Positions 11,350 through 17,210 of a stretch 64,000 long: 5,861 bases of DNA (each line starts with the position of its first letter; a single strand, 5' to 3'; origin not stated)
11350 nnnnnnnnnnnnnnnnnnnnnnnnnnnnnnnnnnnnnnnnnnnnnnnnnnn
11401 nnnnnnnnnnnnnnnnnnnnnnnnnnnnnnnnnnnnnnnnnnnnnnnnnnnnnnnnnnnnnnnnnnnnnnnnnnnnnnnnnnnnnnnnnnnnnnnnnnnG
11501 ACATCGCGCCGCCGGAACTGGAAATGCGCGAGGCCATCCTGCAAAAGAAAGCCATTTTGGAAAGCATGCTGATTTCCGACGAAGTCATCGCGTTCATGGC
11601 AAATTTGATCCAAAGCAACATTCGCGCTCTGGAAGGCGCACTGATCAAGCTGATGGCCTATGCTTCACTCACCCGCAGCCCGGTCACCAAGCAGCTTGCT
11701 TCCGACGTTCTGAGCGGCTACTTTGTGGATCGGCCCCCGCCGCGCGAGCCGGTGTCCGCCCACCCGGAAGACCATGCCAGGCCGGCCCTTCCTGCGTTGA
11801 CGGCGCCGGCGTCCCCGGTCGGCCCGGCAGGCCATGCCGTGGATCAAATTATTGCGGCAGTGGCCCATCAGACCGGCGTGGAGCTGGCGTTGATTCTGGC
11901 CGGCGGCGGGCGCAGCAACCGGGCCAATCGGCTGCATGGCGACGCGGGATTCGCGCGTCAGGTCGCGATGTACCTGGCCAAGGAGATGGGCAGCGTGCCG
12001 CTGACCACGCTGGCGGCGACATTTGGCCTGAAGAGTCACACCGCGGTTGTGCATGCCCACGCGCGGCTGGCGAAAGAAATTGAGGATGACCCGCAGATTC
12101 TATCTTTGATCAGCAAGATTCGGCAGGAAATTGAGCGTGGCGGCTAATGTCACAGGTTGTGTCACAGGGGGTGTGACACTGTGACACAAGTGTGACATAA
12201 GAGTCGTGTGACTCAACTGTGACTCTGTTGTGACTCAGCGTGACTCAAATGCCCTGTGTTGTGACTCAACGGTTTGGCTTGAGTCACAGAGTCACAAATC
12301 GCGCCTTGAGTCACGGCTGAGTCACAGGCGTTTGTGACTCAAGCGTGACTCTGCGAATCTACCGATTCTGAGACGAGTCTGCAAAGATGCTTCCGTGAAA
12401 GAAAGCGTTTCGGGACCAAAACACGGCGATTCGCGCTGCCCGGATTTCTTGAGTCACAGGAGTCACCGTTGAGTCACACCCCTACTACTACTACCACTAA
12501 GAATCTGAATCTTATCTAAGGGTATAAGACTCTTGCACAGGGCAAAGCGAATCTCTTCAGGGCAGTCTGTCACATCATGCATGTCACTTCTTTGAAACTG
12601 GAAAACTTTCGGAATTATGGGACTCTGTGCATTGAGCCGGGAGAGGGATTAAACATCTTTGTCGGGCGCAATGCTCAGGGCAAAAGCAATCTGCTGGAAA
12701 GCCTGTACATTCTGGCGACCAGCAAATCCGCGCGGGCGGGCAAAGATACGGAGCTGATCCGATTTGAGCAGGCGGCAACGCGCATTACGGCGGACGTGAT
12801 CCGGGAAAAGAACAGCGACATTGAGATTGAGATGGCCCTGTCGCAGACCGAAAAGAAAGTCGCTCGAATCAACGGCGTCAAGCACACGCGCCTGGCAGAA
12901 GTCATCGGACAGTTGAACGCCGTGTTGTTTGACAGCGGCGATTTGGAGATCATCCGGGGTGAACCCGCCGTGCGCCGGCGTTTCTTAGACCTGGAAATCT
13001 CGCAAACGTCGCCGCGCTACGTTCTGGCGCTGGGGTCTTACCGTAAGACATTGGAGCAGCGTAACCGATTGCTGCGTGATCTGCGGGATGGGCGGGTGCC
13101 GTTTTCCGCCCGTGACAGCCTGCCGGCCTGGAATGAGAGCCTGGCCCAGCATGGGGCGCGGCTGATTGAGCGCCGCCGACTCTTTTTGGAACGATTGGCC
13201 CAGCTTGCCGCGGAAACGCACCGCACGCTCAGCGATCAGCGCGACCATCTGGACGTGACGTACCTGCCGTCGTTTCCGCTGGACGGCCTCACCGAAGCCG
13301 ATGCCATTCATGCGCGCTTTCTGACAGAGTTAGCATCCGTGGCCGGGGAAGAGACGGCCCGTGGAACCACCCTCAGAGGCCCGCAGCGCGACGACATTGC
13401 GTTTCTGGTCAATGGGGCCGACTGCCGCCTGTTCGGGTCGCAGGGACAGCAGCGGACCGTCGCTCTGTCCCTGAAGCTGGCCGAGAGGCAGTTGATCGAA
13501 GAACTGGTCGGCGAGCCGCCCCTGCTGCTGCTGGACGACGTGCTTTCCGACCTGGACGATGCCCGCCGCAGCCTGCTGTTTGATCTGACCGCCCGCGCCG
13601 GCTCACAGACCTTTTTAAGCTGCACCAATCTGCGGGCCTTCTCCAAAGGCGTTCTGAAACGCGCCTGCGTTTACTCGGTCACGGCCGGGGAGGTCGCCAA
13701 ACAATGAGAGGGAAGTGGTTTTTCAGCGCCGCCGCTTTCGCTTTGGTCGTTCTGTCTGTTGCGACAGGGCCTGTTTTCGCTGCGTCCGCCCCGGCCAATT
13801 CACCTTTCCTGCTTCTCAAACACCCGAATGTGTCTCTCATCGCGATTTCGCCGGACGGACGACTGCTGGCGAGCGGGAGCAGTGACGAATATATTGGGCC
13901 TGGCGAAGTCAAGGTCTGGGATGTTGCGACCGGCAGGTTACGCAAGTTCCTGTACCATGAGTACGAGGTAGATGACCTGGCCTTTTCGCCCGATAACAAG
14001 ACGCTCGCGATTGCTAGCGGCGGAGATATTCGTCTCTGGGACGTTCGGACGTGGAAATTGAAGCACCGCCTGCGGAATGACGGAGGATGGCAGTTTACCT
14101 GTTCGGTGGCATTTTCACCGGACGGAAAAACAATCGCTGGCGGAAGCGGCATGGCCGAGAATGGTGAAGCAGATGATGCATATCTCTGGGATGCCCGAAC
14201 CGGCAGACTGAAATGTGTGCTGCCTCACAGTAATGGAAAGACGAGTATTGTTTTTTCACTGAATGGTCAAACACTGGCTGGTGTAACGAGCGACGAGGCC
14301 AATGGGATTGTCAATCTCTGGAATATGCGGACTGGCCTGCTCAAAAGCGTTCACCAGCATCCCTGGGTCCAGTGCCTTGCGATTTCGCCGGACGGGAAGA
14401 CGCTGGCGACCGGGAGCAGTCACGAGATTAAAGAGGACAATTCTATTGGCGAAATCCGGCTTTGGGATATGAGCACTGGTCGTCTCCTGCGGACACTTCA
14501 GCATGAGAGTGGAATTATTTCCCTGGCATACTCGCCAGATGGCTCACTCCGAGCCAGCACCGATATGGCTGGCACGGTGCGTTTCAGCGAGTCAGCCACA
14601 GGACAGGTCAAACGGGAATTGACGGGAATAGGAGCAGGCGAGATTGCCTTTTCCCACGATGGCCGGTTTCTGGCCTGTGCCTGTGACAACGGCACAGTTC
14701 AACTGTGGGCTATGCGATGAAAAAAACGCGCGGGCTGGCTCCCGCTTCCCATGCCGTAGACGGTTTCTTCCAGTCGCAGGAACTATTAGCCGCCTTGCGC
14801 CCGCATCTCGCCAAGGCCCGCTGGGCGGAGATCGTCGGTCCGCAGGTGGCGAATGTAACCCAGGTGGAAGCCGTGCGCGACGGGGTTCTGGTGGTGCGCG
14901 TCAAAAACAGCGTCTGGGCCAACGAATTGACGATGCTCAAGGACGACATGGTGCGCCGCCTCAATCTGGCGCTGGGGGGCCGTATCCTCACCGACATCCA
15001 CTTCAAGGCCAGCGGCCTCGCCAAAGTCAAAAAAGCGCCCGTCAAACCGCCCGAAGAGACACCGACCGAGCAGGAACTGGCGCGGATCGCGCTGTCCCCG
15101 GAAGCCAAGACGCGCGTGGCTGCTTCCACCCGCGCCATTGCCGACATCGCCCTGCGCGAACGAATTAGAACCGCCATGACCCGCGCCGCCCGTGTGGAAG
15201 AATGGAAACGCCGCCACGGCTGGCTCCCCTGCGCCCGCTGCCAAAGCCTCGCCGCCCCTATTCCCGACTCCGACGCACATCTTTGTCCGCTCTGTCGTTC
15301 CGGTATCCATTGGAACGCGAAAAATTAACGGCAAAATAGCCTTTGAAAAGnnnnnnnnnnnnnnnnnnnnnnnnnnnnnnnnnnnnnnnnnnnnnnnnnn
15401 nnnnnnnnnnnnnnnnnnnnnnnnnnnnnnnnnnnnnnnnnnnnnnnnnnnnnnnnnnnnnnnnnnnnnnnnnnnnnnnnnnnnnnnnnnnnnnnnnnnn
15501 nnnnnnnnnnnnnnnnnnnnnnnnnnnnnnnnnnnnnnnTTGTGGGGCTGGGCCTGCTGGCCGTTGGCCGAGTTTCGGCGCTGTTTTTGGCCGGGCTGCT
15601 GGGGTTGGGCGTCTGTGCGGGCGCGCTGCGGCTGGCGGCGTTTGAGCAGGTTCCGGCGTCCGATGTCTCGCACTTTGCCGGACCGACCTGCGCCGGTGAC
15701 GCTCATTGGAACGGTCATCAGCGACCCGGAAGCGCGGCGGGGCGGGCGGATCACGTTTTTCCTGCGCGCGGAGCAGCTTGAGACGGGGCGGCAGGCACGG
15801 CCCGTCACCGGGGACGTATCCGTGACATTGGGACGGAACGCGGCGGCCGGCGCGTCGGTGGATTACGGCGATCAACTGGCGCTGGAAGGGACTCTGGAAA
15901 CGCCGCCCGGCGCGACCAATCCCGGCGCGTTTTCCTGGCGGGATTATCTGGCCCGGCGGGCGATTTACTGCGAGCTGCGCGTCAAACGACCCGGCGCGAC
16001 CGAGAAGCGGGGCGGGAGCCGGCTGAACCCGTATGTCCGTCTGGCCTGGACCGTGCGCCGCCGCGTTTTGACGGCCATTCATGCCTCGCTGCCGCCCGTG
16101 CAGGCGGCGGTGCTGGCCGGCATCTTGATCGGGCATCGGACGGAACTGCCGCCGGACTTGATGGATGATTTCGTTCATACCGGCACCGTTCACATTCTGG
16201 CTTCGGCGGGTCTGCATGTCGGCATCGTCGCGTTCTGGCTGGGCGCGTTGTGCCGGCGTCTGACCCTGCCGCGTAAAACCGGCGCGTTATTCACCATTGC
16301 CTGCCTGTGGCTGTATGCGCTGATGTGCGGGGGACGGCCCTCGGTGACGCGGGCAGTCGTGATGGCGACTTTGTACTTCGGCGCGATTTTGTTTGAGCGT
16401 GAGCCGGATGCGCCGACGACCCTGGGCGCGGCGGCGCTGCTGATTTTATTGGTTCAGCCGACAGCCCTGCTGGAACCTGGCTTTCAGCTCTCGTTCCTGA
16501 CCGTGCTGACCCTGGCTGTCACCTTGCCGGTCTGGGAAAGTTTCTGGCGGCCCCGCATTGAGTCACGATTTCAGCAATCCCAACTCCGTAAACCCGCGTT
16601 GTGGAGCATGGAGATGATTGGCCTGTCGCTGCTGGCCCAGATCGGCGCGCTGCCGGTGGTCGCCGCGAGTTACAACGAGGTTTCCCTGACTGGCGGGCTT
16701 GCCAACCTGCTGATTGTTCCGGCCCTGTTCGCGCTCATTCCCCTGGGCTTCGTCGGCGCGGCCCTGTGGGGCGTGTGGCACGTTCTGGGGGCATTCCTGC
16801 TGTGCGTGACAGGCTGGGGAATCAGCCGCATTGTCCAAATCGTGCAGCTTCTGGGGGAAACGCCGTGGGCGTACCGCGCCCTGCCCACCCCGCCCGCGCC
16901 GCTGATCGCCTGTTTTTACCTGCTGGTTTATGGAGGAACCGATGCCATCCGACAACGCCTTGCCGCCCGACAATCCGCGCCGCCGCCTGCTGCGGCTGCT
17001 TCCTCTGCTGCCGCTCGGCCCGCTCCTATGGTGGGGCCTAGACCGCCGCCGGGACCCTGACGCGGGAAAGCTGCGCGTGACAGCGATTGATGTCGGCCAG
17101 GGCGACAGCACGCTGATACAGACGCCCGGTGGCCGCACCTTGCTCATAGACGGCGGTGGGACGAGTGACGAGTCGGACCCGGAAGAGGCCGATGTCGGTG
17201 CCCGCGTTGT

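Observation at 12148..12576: oriC built from ~19 non-canonical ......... boxes with a textbook box / GC-cluster / DnaA-trio unwinding module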

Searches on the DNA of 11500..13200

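Call 60: search_rna_families(source=window, start=11500, end=13200, threshold=evalue, max_evalue=1)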
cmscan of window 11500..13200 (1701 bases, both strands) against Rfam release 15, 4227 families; matches with E-value up to 1: 4.
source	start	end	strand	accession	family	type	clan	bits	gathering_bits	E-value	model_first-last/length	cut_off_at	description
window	12209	12325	+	RF04051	mir-8517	Gene; miRNA;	-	20.6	70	0.38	1-108/108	no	mir-8517 microRNA precursor family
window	12227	12327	+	RF04095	MIR9746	Gene; miRNA;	-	20.1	79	0.96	1-110/110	no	MIR9746 microRNA precursor family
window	11876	11954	+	RF00671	mir-138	Gene; miRNA;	-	19.8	50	0.44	1-78/78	no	mir-138 microRNA precursor family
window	12146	12199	-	RF03993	mir-8536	Gene; miRNA;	-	19.6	100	0.72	1-86/86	no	mir-8536 microRNA precursor family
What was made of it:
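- Tried and rejected: Rfam gave only sub-threshold microRNA noise (call 60).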

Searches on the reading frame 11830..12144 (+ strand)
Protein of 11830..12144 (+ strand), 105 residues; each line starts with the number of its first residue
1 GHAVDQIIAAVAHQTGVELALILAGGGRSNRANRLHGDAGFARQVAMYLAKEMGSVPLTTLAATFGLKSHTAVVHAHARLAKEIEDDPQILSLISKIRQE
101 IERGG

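Call 49: search_solved_structures(query=window:11830-12144:+, max_evalue=0.01, show_alignments=4)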
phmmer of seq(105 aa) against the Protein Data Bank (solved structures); distinct sequences matched with E-value up to 0.01: 6.
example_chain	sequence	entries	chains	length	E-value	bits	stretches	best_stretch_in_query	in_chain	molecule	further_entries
8btg_A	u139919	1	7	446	6.1e-10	42.7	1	37-101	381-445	Chromosomal replication initiator protein DnaA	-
2hcb_A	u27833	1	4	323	0.00026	24.7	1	39-95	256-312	Chromosomal replication initiator protein dnaA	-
1l8q_A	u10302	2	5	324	0.00026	24.7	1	39-95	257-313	Chromosomal replication initiator protein dnaA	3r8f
3pvp_A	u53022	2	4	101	0.00032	24.4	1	41-100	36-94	Chromosomal replication initiator protein dnaA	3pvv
1j1v_A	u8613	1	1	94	0.00078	23.2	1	39-88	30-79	Chromosomal replication initiator protein dnaA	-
6ocv_A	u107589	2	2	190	0.0068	20.2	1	50-96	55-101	Heme NO binding domain protein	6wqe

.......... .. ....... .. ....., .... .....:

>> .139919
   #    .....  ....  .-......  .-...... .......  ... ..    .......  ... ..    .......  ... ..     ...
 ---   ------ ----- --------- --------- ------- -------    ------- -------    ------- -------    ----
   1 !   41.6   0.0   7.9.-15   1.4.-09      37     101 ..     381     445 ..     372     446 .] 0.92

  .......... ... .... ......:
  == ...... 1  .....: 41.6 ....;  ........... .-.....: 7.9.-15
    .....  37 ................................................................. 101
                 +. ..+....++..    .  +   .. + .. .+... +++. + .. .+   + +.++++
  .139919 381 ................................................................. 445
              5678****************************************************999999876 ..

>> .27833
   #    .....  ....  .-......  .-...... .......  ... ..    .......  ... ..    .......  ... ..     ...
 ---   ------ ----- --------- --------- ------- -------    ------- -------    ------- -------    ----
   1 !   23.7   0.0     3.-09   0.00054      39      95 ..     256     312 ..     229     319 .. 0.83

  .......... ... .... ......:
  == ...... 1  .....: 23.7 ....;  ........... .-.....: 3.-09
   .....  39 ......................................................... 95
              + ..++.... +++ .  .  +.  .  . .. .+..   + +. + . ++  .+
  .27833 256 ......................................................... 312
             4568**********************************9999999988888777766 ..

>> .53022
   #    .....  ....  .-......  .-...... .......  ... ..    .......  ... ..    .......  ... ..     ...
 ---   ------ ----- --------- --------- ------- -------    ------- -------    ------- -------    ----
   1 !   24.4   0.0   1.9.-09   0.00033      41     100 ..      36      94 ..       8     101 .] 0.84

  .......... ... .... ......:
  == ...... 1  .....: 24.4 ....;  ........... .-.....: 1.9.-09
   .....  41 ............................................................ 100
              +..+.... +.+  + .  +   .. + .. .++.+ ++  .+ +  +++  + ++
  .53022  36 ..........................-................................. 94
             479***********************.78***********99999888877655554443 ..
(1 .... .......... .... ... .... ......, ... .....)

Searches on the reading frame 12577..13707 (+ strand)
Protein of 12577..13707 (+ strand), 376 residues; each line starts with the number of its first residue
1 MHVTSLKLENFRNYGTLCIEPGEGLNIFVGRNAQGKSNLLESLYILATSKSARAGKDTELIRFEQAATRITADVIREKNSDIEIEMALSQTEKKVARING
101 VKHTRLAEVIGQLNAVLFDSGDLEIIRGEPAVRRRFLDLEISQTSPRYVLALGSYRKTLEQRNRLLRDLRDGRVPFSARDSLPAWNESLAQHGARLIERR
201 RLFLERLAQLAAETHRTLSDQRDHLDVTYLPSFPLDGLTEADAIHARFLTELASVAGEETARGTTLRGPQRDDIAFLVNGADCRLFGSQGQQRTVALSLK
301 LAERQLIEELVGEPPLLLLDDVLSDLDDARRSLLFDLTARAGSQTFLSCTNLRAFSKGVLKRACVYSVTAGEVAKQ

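Call 9: search_protein_families(library=pfam, proteins=[window:12577-13707:+])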
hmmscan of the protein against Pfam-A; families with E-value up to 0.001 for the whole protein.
window:12577-13707:+ (376 aa): 4 families
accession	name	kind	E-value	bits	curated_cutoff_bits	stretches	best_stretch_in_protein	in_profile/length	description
PF02463.25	SMC_N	-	4.4e-19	69.2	40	1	3-357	2-204/220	RecF/RecN/SMC N terminal domain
PF13175.12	AAA_15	-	7.2e-11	42.7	32.1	1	1-95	1-91/374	AAA ATPase domain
PF13476.12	AAA_23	-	2.1e-09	38.7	27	1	5-94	1-85/201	AAA domain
PF13304.12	AAA_21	-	1.5e-05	25.6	27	1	25-328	1-273/304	AAA domain, putative AbiEii toxin, Type IV TA system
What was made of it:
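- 12577..13707 (+): recF. Pfam SMC_N (call 9).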

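Call 13: find_encoding_contigs(protein=window:12577-13707:+, flank=10000, max_places=6)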
Protein window:12577-13707:+ (376 aa): no gene with exactly this product is on record in the collection.
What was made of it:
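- Tried and rejected: The window's RecF is not on record, so the source contig was not found (call 13).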

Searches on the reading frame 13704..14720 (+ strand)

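Call 9: search_protein_families(library=pfam, proteins=[window:13704-14720:+])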
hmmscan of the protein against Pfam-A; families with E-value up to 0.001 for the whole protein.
window:13704-14720:+ (338 aa): 36 families (the best 25 are shown)
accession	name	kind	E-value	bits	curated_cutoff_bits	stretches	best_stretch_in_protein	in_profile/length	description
PF25174.1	Beta-prop_THOC3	-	3.4e-43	148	305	2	42-240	4-192/272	THOC3 beta-propeller domain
PF00400.38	WD40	-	1.1e-34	117.8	27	3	81-113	6-39/39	WD domain, G-beta repeat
PF24814.1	WD40_Prp19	-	1.3e-31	110.1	320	4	42-148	137-239/281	Prp19 WD40 domain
PF25173.1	Beta-prop_WDR3_1st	-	1.5e-26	93.6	154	3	203-337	11-142/184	WDR3 first beta-propeller domain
PF23414.1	Beta-prop_EML_2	-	2.9e-25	89.6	90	3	250-337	21-110/266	Echinoderm microtubule-associated protein second beta-propeller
PF24807.1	WD40_CDC20-Fz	-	3e-24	86.3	200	3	42-198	137-287/292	CDC20/Fizzy WD40 domain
PF24817.1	WD40_WDHD1_1st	-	5e-24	85.4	109.9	2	44-175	132-262/291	WDHD1 first WD40 domain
PF25175.1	Beta-prop_WDR5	-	2.3e-23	83.4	250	2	42-235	12-195/296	WDR5 beta-propeller domain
PF25391.1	WD40_Gbeta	-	2.2e-19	70.1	150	2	69-239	166-332/340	G protein beta WD-40 repeat protein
PF23409.1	Beta-prop_EML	-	4.7e-17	62.8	88.2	1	222-284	12-81/267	Echinoderm microtubule-associated protein first beta-propeller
PF25168.1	Beta-prop_WDR36-Utp21_2nd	-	2.2e-16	60.5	84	2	69-146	222-298/335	WDR36/Utp21 second beta-propeller domain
PF12894.13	ANAPC4_WD40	-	6.6e-16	58.8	22.9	0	84-123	36-76/91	Anaphase-promoting complex subunit 4 WD40 domain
PF24780.1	WD40_MABP1-WDR62_1st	-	7.9e-16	58.7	496.3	1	42-102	40-98/328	MABP1/WDR62 first WD40 domain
PF24796.1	WDR55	-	7.2e-14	52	200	1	67-238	117-283/296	WDR55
PF07676.18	PD40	-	2.5e-12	46.8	20.9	0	136-145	15-24/38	WD40-like Beta Propeller Repeat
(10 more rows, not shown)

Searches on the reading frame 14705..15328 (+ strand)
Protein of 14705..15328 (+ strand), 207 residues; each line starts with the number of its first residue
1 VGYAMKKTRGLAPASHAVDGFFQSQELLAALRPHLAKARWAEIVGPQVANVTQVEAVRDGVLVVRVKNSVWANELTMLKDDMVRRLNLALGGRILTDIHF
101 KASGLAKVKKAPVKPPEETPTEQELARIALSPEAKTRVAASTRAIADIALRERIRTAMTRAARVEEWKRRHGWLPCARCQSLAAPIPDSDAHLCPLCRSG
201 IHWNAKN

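Call 9: search_protein_families(library=pfam, proteins=[window:14705-15328:+])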
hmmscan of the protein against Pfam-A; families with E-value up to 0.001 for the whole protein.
window:14705-15328:+ (207 aa): 1 family
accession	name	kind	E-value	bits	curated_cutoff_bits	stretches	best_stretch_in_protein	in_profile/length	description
PF05258.17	DciA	-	2.2e-18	66.7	24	1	16-100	4-89/89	Dna[CI] antecedent, DciA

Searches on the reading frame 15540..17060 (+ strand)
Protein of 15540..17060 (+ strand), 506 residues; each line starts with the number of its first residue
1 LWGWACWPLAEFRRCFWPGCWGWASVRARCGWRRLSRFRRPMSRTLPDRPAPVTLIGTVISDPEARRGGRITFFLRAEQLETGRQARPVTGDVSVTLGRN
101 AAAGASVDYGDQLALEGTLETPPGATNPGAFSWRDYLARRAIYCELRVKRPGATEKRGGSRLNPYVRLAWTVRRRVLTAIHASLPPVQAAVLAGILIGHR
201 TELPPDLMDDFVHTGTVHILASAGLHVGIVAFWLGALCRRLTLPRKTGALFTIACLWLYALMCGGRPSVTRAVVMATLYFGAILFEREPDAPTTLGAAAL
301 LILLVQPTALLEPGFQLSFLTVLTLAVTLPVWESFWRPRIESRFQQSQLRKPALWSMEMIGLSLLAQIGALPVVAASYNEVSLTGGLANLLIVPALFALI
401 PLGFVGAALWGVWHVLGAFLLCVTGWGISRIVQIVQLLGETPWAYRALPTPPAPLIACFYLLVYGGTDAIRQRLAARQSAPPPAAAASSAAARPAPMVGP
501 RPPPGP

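Call 9: search_protein_families(library=pfam, proteins=[window:15540-17060:+])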
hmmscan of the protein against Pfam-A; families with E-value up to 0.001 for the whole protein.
window:15540-17060:+ (506 aa): 2 families
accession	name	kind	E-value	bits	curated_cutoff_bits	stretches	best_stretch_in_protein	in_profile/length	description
PF03772.21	Competence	-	7.6e-60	203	23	1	196-464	2-261/270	Competence protein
PF13567.11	DUF4131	-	2e-21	76.8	31.6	1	30-151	46-162/165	Domain of unknown function (DUF4131)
